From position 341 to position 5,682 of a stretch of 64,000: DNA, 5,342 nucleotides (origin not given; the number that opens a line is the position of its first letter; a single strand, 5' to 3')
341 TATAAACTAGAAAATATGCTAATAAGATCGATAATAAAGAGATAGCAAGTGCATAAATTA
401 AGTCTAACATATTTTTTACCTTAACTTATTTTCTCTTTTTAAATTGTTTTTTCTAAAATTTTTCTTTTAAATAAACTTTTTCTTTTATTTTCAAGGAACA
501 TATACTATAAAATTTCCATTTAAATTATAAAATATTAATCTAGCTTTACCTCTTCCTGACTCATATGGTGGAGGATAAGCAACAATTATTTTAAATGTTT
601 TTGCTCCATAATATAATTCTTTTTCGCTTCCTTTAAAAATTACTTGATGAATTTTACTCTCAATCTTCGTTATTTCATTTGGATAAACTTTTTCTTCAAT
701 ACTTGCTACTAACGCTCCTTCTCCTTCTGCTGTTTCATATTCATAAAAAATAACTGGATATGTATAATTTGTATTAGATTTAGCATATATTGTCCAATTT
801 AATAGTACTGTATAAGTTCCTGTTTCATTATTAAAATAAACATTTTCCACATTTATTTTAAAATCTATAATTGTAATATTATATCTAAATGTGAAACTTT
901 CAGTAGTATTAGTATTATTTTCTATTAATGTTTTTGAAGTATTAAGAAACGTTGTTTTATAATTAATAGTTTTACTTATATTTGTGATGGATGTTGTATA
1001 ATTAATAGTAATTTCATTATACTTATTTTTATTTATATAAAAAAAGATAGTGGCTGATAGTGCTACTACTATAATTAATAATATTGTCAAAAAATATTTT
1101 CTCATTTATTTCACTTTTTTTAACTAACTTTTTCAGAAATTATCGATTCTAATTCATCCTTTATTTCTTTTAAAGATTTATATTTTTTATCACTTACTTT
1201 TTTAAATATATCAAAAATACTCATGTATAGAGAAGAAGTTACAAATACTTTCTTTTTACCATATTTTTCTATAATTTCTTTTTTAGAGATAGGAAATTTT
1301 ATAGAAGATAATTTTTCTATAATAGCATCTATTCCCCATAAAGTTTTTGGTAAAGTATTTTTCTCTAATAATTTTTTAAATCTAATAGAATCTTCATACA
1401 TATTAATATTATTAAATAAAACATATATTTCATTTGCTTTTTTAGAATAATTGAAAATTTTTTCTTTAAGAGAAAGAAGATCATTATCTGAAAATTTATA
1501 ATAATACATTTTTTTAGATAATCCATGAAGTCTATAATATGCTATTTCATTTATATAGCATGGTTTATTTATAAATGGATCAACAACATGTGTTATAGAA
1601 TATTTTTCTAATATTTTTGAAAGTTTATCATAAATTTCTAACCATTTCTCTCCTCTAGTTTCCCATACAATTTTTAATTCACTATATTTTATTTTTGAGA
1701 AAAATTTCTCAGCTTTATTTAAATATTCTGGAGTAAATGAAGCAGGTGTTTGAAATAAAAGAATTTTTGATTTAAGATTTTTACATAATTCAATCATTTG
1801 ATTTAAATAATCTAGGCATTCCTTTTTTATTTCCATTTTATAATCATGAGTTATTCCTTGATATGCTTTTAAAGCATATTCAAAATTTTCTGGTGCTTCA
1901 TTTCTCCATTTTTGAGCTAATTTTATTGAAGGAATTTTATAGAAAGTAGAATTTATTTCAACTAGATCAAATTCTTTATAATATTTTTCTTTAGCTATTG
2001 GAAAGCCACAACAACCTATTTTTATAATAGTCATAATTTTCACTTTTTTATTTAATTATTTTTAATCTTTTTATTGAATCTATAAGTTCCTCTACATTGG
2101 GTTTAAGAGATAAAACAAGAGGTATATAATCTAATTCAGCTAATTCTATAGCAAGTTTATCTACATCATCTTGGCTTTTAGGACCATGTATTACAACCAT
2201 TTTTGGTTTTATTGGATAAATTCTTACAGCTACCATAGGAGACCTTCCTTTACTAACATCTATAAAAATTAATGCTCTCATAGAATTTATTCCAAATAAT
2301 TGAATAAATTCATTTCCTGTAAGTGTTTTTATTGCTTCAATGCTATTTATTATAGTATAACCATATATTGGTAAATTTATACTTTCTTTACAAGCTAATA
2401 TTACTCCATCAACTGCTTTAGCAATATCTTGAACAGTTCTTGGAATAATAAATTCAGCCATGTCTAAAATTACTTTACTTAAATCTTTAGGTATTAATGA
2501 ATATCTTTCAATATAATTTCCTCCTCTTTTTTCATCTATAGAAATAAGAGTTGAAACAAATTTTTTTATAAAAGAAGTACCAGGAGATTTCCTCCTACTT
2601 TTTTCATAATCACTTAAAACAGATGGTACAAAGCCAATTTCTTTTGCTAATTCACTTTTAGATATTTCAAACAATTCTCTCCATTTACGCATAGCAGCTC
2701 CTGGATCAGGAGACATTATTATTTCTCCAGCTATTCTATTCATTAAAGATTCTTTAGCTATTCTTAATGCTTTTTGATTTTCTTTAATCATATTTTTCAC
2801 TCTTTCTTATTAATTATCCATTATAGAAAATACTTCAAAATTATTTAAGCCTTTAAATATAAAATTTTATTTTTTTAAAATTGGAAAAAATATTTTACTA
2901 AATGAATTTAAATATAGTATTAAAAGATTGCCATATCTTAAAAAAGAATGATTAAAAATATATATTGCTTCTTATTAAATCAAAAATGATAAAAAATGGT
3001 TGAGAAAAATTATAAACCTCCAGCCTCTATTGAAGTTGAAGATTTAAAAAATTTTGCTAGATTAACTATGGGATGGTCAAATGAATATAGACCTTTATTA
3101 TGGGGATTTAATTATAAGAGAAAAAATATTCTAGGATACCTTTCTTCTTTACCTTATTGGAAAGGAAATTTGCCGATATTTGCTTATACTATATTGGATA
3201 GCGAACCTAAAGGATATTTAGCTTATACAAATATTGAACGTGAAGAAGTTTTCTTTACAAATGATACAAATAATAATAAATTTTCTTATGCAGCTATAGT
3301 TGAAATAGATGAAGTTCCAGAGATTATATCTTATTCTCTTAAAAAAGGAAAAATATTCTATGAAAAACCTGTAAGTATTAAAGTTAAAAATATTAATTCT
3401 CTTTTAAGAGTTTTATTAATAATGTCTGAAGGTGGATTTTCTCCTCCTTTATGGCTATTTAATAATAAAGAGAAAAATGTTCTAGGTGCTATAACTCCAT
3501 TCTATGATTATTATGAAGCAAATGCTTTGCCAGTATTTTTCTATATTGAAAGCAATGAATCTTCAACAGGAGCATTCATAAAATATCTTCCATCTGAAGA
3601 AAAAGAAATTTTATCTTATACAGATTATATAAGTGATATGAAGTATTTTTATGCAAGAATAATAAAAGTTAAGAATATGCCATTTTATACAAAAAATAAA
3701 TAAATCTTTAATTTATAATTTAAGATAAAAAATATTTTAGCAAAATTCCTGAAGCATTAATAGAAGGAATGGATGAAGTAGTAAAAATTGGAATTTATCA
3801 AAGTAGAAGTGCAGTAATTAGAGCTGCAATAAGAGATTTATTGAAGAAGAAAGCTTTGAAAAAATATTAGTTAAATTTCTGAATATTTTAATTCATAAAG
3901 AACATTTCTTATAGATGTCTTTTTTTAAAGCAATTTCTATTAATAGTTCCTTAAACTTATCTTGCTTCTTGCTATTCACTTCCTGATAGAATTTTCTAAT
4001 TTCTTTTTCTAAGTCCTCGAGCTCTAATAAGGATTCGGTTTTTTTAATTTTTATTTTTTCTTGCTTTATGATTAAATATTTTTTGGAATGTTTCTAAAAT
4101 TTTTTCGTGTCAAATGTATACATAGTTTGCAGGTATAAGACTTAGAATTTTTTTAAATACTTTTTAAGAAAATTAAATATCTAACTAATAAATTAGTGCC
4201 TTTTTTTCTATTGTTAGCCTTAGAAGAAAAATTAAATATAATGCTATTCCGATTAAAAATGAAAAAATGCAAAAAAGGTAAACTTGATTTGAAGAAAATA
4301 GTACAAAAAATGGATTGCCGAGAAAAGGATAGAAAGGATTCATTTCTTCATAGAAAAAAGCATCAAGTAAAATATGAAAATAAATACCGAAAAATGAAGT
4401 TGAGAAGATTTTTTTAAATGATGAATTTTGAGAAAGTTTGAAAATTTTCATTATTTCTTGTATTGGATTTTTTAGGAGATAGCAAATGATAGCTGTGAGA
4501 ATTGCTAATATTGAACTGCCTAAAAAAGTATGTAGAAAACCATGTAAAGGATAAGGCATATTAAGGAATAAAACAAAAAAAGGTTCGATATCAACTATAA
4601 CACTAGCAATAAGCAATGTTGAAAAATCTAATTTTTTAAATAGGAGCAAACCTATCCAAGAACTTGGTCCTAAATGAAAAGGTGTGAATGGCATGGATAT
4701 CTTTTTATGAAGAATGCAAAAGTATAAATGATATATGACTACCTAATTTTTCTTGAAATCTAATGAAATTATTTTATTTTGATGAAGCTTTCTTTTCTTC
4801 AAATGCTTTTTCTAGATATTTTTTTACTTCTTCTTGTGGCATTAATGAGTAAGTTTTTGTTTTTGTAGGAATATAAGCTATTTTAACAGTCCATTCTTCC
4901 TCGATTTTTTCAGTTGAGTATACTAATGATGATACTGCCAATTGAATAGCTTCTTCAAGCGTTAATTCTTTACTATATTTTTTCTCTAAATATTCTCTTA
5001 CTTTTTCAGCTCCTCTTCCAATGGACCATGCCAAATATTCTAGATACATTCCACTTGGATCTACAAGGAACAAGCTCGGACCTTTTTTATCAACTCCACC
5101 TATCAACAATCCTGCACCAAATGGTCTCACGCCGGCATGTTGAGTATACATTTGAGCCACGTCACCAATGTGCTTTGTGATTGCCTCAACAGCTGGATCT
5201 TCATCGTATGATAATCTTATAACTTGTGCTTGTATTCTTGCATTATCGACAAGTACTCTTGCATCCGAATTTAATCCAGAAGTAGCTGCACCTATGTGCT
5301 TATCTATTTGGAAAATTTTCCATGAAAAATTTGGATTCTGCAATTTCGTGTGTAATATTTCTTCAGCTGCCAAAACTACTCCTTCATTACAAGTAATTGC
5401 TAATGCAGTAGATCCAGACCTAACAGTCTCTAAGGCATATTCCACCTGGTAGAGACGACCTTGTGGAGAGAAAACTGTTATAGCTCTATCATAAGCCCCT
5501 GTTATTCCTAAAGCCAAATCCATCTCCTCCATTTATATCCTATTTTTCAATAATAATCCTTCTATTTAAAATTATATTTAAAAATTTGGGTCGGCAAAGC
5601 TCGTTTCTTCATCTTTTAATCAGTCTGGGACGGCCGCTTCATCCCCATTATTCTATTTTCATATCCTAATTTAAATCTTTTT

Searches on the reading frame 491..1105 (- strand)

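Call 15: search_protein_families(library=pfam, proteins=[window:491-1105:-], max_evalue=0.001)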
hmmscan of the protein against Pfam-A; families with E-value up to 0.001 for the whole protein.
window:491-1105:- (204 aa): 0 families

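Call 58: search_protein_families(library=pfam, proteins=[window:491-1105:-], max_evalue=0.01)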
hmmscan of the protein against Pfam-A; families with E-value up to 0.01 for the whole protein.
window:491-1105:- (204 aa): 1 family
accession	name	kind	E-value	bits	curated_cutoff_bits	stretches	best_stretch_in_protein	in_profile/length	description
PF08391.16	Ly49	-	0.0046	17.9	31.5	1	6-75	15-84/119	Ly49-like protein, N-terminal region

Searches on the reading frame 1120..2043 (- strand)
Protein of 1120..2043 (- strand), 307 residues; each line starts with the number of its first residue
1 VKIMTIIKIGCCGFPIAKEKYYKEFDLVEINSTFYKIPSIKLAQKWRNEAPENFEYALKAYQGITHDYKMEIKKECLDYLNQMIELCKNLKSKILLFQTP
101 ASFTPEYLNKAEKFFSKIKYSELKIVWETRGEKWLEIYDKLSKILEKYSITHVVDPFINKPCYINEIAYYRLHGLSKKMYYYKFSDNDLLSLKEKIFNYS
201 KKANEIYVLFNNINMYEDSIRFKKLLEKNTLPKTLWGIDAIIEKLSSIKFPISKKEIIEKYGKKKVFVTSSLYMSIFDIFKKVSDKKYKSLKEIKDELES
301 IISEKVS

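Call 15: search_protein_families(library=pfam, proteins=[window:1120-2043:-], max_evalue=0.001)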
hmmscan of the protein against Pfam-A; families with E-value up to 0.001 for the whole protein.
window:1120-2043:- (307 aa): 2 families
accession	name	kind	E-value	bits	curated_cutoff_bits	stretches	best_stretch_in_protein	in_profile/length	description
PF01904.24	DUF72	-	2.8e-38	132.6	25.3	1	19-212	12-201/217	Protein of unknown function DUF72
PF19098.6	DUF5785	-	9.1e-05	23.3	23.5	1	248-298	31-81/98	Family of unknown function (DUF5785)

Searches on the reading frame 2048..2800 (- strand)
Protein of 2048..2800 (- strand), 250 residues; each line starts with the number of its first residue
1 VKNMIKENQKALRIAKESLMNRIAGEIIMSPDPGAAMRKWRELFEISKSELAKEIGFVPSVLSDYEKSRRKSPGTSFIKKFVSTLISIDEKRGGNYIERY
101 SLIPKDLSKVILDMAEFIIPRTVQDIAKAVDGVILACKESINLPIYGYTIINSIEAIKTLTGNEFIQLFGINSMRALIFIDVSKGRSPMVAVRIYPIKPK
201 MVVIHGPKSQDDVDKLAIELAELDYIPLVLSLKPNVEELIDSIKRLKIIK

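Call 15: search_protein_families(library=pfam, proteins=[window:2048-2800:-], max_evalue=0.001)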
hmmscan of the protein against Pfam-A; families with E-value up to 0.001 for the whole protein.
window:2048-2800:- (250 aa): 1 family
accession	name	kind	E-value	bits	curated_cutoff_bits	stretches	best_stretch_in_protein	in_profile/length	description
PF01381.28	HTH_3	-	3.6e-05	24.1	23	1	37-82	1-45/55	Helix-turn-helix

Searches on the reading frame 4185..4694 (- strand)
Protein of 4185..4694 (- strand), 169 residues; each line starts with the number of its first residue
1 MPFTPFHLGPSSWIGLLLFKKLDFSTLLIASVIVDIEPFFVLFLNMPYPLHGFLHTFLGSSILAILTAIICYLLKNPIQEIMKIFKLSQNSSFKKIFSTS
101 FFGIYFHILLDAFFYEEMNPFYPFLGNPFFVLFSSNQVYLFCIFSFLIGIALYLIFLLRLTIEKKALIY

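Call 15: search_protein_families(library=pfam, proteins=[window:4185-4694:-], max_evalue=0.001)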
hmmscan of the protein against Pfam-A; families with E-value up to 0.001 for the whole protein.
window:4185-4694:- (169 aa): 1 family
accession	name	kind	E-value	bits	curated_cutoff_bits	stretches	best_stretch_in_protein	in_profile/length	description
PF04307.19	YdjM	-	3.1e-06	27.2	29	1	22-150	28-145/176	YdjM inner membrane protein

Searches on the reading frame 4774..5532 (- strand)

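Call 15: search_protein_families(library=pfam, proteins=[window:4774-5532:-], max_evalue=0.001)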
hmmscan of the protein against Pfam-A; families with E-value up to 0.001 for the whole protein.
window:4774-5532:- (252 aa): 2 families
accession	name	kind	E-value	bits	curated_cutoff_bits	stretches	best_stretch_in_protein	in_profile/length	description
PF00227.31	Proteasome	-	6.3e-51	173.2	22.4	1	37-219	1-187/189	Proteasome subunit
PF10584.14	Proteasome_A_N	-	2.8e-13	49.7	27.7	1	14-35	1-22/23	Proteasome subunit A N-terminal signature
